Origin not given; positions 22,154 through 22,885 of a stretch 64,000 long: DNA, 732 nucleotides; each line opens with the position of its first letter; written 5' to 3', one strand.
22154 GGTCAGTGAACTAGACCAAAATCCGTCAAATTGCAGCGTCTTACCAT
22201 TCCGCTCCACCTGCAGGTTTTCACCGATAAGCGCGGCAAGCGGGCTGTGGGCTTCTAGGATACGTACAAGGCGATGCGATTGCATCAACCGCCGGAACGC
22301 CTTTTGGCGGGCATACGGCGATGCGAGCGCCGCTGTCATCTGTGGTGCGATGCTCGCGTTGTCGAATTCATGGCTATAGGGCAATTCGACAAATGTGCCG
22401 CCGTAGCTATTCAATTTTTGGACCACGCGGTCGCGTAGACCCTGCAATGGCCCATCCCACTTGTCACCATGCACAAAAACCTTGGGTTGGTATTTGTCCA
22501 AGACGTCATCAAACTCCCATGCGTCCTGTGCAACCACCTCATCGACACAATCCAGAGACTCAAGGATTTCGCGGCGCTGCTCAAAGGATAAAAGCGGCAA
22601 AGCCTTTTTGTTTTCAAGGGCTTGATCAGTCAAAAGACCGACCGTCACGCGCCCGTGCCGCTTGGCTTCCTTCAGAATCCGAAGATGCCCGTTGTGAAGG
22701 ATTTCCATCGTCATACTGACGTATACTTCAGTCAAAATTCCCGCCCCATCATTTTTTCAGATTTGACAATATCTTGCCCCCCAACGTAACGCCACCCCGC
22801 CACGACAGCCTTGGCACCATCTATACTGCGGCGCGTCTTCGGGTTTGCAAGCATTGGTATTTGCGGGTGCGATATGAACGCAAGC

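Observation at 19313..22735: Compact phosphonate biosynthesis operon (CTP-transferase-PepM, Ppd, aminotransferase)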

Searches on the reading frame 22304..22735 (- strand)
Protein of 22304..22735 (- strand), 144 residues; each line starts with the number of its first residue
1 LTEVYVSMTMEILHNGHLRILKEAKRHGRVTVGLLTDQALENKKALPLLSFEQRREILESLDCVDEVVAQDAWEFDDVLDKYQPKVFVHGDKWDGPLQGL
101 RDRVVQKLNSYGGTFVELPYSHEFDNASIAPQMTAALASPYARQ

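Call 35: search_solved_structures(query=window:22304-22735:-, show_alignments=3, max_evalue=0.001)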
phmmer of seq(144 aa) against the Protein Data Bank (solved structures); distinct sequences matched with E-value up to 0.001: 10.
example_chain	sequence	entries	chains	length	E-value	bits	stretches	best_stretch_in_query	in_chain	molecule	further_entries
5x3d_A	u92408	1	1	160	2.1e-25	92.6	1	4-124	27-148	Phosphoenolpyruvate phosphomutase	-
1coz_A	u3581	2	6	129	2.9e-13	53.2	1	6-103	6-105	PROTEIN (GLYCEROL-3-PHOSPHATE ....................) | glycerol-3-phosphate cytidylyltransferase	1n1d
2b7l_A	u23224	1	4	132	9.4e-13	51.6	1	7-104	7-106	glycerol-3-phosphate cytidylyltransferase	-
3elb_A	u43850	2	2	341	3.1e-09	40.1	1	9-92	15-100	Ethanolamine-phosphate cytidylyltransferase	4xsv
5x9q_A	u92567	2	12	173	2.3e-07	34.1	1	4-131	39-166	Putative cytidylyltransferase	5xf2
9hsg_A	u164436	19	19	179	3.6e-05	27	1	4-91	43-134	choline-phosphate cytidylyltransferase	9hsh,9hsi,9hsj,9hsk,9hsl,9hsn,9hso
9hsm_A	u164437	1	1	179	3.6e-05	27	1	4-91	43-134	choline-phosphate cytidylyltransferase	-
4zcp_A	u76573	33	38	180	3.6e-05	27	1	4-91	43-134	Cholinephosphate cytidylyltransferase | Choline-phosphate cytidylyltransferase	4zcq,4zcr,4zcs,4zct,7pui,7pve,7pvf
3glv_A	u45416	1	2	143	0.00022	24.4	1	6-90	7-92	Lipopolysaccharide core biosynthesis protein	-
3hl4_A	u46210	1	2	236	0.00066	22.9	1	4-83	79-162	Choline-phosphate cytidylyltransferase A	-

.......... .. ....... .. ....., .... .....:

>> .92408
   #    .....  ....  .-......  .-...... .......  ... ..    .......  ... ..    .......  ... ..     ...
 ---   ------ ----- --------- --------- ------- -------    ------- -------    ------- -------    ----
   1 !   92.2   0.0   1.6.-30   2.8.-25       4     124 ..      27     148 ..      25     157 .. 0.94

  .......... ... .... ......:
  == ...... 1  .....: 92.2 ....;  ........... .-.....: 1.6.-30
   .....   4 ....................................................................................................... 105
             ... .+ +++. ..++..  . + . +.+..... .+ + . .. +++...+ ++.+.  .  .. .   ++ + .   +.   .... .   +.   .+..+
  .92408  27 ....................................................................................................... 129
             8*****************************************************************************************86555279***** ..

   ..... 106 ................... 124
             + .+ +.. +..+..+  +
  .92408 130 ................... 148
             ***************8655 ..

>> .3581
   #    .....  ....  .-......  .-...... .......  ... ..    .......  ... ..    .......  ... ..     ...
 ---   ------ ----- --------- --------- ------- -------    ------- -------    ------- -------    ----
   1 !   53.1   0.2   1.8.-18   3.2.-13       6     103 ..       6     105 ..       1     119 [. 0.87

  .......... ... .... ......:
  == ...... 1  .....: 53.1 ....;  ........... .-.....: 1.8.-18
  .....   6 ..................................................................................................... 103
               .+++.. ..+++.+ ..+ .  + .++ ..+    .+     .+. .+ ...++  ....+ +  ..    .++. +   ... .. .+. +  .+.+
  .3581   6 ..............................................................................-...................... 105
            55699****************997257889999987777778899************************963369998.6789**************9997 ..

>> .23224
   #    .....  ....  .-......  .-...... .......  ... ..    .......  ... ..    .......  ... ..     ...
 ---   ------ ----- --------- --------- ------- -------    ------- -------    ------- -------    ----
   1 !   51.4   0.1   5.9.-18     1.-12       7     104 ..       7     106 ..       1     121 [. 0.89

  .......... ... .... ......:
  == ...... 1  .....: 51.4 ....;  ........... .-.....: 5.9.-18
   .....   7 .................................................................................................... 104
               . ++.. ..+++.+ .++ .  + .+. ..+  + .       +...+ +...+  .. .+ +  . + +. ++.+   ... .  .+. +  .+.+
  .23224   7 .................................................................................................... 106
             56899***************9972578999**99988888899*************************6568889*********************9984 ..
